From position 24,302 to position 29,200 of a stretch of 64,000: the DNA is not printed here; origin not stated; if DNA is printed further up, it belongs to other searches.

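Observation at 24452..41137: T7SSb-like locus with EssC and a YukD-like protein but no EsaA/EssA/EssB in the window, driven by a tandem-WXG100 gene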

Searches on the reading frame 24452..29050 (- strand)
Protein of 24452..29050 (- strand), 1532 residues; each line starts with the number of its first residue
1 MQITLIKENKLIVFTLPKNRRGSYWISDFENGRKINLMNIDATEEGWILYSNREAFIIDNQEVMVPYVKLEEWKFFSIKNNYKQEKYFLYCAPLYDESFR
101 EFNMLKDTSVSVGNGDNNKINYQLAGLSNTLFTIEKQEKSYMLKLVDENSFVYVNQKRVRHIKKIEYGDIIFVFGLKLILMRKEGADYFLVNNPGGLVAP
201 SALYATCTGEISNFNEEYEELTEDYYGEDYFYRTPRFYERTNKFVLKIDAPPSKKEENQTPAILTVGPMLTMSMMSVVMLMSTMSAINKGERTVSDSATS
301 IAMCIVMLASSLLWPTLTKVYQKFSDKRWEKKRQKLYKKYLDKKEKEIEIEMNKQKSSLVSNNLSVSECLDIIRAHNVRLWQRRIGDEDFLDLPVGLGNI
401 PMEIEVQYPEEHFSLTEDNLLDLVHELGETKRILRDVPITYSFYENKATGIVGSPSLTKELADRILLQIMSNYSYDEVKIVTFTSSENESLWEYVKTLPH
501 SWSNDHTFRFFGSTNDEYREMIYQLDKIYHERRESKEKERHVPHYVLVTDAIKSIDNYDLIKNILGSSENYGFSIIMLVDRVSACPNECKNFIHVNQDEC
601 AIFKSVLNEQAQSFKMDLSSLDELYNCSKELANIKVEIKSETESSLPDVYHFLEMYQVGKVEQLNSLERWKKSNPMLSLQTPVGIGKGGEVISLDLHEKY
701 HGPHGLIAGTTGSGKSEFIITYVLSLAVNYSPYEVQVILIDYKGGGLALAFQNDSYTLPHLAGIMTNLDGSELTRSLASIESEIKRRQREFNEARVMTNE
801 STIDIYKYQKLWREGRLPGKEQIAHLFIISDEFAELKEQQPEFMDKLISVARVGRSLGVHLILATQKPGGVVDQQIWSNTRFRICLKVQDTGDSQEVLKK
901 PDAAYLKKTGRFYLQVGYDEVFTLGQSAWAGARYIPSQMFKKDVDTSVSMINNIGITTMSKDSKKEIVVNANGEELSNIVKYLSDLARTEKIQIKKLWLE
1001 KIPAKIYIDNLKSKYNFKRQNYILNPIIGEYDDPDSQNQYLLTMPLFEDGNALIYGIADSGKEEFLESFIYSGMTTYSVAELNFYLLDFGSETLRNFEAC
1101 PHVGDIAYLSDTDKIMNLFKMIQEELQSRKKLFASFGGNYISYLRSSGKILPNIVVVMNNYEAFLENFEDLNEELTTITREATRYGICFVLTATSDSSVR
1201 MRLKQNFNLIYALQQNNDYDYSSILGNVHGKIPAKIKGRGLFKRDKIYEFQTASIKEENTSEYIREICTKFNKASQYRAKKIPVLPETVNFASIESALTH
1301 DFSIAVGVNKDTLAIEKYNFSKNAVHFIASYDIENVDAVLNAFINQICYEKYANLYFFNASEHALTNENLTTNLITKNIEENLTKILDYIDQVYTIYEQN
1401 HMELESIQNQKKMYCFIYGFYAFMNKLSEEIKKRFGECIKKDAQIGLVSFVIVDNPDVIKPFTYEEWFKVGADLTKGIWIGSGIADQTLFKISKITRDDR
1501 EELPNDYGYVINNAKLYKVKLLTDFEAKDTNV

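Call 4: search_protein_families(library=pfam, max_evalue=0.01, proteins=[window:24452-29050:-])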
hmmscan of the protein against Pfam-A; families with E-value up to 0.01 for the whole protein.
window:24452-29050:- (1532 aa): 2 families
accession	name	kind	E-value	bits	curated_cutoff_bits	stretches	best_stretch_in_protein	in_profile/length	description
PF01580.24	FtsK_SpoIIIE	-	9.6e-44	149.9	24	2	670-869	11-220/221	FtsK/SpoIIIE family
PF05872.18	HerA_C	-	0.0024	17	22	0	696-745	15-60/502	Helicase HerA-like C-terminal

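Call 12: find_encoding_contigs(protein=window:24452-29050:-, flank=10000, max_places=6)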
Protein window:24452-29050:- (1532 aa): 2 contigs read that carry it; 1 place shown.
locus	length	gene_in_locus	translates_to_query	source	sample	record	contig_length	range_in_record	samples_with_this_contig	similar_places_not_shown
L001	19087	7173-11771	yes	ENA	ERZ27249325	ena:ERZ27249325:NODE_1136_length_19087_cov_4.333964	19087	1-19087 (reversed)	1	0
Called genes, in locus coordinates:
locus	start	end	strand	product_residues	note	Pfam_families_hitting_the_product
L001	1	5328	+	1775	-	?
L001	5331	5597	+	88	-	-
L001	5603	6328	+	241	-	PF01636:APH (faint), PF00069:Pkinase, PF01163:RIO1, PF03109:ABC1, PF07714:PK_Tyr_Ser-Thr, PF19974:TCAD9 (weak)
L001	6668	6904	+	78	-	-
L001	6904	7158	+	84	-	-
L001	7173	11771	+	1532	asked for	PF01580:FtsK_SpoIIIE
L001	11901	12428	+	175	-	-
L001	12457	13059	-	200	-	PF00163:Ribosomal_S4, PF01479:S4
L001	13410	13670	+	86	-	PF02576:RimP_N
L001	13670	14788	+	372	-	PF08529:NusA_N, PF00575:S1 (weak), PF13184:KH_NusA_1st, PF26594:KH_NusA_2nd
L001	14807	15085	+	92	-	PF04296:YlxR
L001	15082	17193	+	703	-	PF04760:IF2_N, PF00009:GTP_EFTU, PF00025:Arf (weak), PF01926:MMR_HSR1, PF02421:FeoB_N (weak), PF22042:EF-G_D2, PF03144:GTP_EFTU_D2 (faint), PF11987:IF-2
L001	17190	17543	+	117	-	PF02033:RBFA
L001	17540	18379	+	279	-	PF01509:TruB_N, PF16198:TruB_C_2 (weak)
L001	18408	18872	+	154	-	-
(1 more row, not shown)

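Call 18: find_homologous_proteins(query=window:24452-29050:-, max_evalue=1e-10)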
Query window:24452-29050:- (1532 aa): 193 proteins with E <= 1e-10 among 8000 candidates; the best 120 are listed.
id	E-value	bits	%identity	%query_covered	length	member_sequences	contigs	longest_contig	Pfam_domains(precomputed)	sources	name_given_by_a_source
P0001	0.0e+0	3213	91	100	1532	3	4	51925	PF01580.25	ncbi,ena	-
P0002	0.0e+0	2664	75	100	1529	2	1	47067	PF01580.25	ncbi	-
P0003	0.0e+0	2642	75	100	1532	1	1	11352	PF01580.25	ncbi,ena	-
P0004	0.0e+0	2412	68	100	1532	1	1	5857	PF01580.25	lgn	-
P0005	0.0e+0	2386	66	100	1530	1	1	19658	PF00498.32,PF01580.25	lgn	-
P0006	0.0e+0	2386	68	100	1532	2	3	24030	PF01580.25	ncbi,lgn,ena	-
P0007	0.0e+0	2385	67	100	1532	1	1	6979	PF01580.25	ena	-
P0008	0.0e+0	2297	64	100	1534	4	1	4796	PF01580.25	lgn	-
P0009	0.0e+0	2270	63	100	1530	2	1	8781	PF01580.25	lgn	-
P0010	0.0e+0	2234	63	100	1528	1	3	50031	PF01580.25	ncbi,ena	-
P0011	0.0e+0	2228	62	100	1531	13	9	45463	PF01580.25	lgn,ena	-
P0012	0.0e+0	2225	63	100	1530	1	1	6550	PF01580.25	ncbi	-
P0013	0.0e+0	2224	63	100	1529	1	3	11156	PF01580.25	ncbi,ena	-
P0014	0.0e+0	2220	62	100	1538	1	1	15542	PF01580.25,PF02456.22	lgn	-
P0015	0.0e+0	2214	62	100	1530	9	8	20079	PF01580.25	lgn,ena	-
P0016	0.0e+0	2199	62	100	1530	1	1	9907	PF01580.25,PF02456.22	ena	-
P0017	0.0e+0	2189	61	100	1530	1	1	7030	PF01580.25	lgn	-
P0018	0.0e+0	2167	61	100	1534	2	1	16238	PF01580.25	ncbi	-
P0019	0.0e+0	2165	61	100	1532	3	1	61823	PF01580.25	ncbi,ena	-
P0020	0.0e+0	2163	61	100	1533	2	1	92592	PF01580.25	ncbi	-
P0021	0.0e+0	2147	61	100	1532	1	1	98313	PF01580.25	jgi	-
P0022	0.0e+0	2145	61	100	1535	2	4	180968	PF13401.13,PF01580.25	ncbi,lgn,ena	-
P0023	0.0e+0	2145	61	100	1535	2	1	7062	PF01580.25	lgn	-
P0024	0.0e+0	2142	61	100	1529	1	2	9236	PF13401.13,PF01580.25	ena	-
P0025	0.0e+0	2138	61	99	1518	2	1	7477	PF01580.25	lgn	-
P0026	0.0e+0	2131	61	100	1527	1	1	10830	PF01580.25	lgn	-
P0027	0.0e+0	2131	59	100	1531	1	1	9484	PF01580.25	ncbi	-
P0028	0.0e+0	2123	61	100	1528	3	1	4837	PF01580.25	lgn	-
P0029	0.0e+0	2122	60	100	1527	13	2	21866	PF01580.25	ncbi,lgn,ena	-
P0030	0.0e+0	2119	60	100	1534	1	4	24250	PF01580.25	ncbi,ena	-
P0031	0.0e+0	2119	60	100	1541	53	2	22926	PF00498.32,PF01580.25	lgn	-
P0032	0.0e+0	2115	60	100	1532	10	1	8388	PF01580.25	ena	-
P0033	0.0e+0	2115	60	100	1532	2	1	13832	PF01580.25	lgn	-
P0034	0.0e+0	2112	59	100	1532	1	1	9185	PF00498.32,PF01580.25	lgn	-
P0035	0.0e+0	2111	60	100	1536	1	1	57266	PF01580.25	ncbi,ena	-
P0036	0.0e+0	2110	60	100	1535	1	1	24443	PF13401.13,PF01580.25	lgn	-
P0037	0.0e+0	2105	60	100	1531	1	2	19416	PF01580.25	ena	-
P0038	0.0e+0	2095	59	100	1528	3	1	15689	PF01580.25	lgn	-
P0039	0.0e+0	2093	58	100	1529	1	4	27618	PF01580.25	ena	-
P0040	0.0e+0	2089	58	100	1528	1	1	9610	PF01580.25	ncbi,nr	ncbi:MAG: type VII secretion protein EssC [Bacilli bacterium]|nr:type VII secretion protein EssC [Ba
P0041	0.0e+0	2087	60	100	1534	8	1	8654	PF00498.32,PF01580.25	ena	-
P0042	0.0e+0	2086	59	99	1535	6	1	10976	PF00498.32,PF01580.25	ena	-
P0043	0.0e+0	2086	60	100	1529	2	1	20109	PF01580.25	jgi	-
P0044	0.0e+0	2079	60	100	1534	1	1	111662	PF01580.25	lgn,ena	-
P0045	0.0e+0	2074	58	100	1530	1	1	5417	PF01580.25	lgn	-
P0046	0.0e+0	2071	58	100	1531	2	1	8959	PF01580.25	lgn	-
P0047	0.0e+0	2058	58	100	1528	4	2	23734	PF01580.25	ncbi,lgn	-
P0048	0.0e+0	2057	58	100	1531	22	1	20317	PF01580.25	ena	-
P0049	0.0e+0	2051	58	100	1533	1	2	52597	PF01580.25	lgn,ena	-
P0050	0.0e+0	2050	59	100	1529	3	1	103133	PF01580.25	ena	-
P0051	0.0e+0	2046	59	100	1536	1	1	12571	PF01580.25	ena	-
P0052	0.0e+0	2043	58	100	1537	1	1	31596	PF01580.25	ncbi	-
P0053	0.0e+0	2027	57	100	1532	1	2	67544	PF01580.25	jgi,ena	-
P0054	0.0e+0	2016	58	100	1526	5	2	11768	PF01580.25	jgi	-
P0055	0.0e+0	2013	58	100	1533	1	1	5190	PF01580.25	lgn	-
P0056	0.0e+0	2008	57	100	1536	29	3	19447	PF01580.25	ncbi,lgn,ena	-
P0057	0.0e+0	2008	58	100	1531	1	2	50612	PF01580.25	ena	-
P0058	0.0e+0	1977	58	100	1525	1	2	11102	PF01580.25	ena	-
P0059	0.0e+0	1962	56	100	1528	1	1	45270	PF01935.24,PF13401.13,PF01580.25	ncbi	-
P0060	0.0e+0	1956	56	100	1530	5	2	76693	PF01580.25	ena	-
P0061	0.0e+0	1956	56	100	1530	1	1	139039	PF01580.25,PF02456.22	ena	-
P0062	0.0e+0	1937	55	100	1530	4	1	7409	PF01580.25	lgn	-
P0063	0.0e+0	1930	55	100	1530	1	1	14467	PF00498.32,PF01580.25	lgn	-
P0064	0.0e+0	1915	55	100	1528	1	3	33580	PF00498.32,PF01580.25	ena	-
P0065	0.0e+0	1879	55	100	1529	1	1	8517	PF01580.25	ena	-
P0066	0.0e+0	1874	76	69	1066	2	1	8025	PF01580.25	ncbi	-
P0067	0.0e+0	1547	47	99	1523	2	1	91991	PF01580.25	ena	-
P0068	0.0e+0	1542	47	100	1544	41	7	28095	PF00498.32,PF16697.11,PF01580.25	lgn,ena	-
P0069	0.0e+0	1519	47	99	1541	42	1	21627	PF00498.32,PF01580.25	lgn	-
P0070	0.0e+0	1513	76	56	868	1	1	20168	PF01580.25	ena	-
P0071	0.0e+0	1498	64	65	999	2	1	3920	PF01580.25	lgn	-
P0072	0.0e+0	1491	45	100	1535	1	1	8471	PF00498.32,PF01580.25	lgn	-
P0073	0.0e+0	1466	46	100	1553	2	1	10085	PF00498.32,PF01580.25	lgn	-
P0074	0.0e+0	1461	45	100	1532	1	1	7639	PF00498.32,PF01580.25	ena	-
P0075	0.0e+0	1457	45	100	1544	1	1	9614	PF00498.32,PF01580.25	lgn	-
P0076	0.0e+0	1455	45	99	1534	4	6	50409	PF01580.25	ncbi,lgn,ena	-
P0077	0.0e+0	1445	45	100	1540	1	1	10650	PF01580.25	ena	-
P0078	0.0e+0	1435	46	100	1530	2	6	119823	PF01580.25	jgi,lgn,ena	-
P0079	0.0e+0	1429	44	100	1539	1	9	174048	PF01580.25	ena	-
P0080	0.0e+0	1429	45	100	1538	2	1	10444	PF01580.25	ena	-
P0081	0.0e+0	1426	44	100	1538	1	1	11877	PF00498.32,PF01580.25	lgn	-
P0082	0.0e+0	1420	43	99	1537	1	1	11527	PF00498.32,PF01580.25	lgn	-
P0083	0.0e+0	1413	44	100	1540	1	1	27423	PF01580.25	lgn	-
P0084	0.0e+0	1408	44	100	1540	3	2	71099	PF01580.25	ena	-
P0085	0.0e+0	1404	43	100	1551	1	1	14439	PF01580.25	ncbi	-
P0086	0.0e+0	1392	44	99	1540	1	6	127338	PF01580.25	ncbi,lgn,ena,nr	ncbi:MAG: type VII secretion protein EssC [Bacilli bacterium]|nr:type VII secretion protein EssC [Ba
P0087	0.0e+0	1387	44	99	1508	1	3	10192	PF00498.32,PF01580.25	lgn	-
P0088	0.0e+0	1371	44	100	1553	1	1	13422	PF01580.25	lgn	-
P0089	0.0e+0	1358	44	99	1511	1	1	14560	PF00498.32,PF01580.25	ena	-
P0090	0.0e+0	1335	42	100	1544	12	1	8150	PF00498.32,PF01580.25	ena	-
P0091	0.0e+0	1328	43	99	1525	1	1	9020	PF00498.32,PF16697.11,PF01580.25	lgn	-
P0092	0.0e+0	1311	43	99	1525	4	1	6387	PF00498.32,PF16697.11,PF01580.25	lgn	-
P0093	0.0e+0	1311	65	57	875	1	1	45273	PF01580.25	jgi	jgi:S-DNA-T family DNA segregation ATPase FtsK/SpoIIIE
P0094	0.0e+0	1308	42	99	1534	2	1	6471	PF00498.32,PF16697.11,PF13555.13,PF01580.25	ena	-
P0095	0.0e+0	1305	42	99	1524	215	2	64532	PF00498.32,PF01580.25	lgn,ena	-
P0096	0.0e+0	1304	42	99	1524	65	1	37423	PF00498.32,PF01580.25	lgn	-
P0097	0.0e+0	1302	42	99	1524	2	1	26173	PF00498.32,PF01580.25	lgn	-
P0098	0.0e+0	1300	42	99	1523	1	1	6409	PF00498.32,PF01580.25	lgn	-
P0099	0.0e+0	1294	42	99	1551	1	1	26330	PF00498.32,PF01580.25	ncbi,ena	-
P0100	0.0e+0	1293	42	99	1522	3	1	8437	PF00498.32,PF16697.11,PF01580.25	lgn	-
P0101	0.0e+0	1292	43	99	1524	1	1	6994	PF00498.32,PF01580.25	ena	-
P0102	0.0e+0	1291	42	99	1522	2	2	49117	PF00498.32,PF16697.11,PF01580.25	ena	-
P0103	0.0e+0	1290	42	99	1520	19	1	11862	PF00498.32,PF01580.25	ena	-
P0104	0.0e+0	1286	42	99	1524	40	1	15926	PF00498.32,PF01580.25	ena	-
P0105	0.0e+0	1286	41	99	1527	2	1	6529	PF00498.32,PF16697.11,PF01580.25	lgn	-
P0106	0.0e+0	1286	42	99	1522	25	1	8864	PF00498.32,PF16697.11,PF01580.25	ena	-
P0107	0.0e+0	1283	42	99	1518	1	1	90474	PF00498.32,PF01580.25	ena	-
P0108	0.0e+0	1282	42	99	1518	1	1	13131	PF00498.32,PF01580.25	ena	-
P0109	0.0e+0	1282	42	99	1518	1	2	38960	PF00498.32,PF01580.25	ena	-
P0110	0.0e+0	1279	42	99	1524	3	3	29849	PF00498.32,PF01580.25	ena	-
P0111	0.0e+0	1276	42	99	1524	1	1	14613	PF00498.32,PF01580.25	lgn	-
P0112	0.0e+0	1275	41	99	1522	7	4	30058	PF00498.32,PF01580.25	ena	-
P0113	0.0e+0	1273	42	99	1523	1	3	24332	PF00498.32,PF01580.25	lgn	-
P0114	0.0e+0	1272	41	99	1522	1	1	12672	PF00498.32,PF16697.11,PF01580.25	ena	-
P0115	0.0e+0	1269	41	99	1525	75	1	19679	PF00498.32,PF01580.25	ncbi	-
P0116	0.0e+0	1262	42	99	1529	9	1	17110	PF00498.32,PF01580.25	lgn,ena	-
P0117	0.0e+0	1256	41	99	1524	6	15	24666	PF00498.32,PF01580.25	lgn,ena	-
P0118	0.0e+0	1241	41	99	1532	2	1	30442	PF01580.25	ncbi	-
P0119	0.0e+0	1235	40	99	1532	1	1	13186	PF01580.25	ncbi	-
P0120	0.0e+0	1214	41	100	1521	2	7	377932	PF01580.25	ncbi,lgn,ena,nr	ncbi:MAG: type VII secretion protein EssC [Bacilli bacterium]|nr:type VII secretion protein EssC [Ba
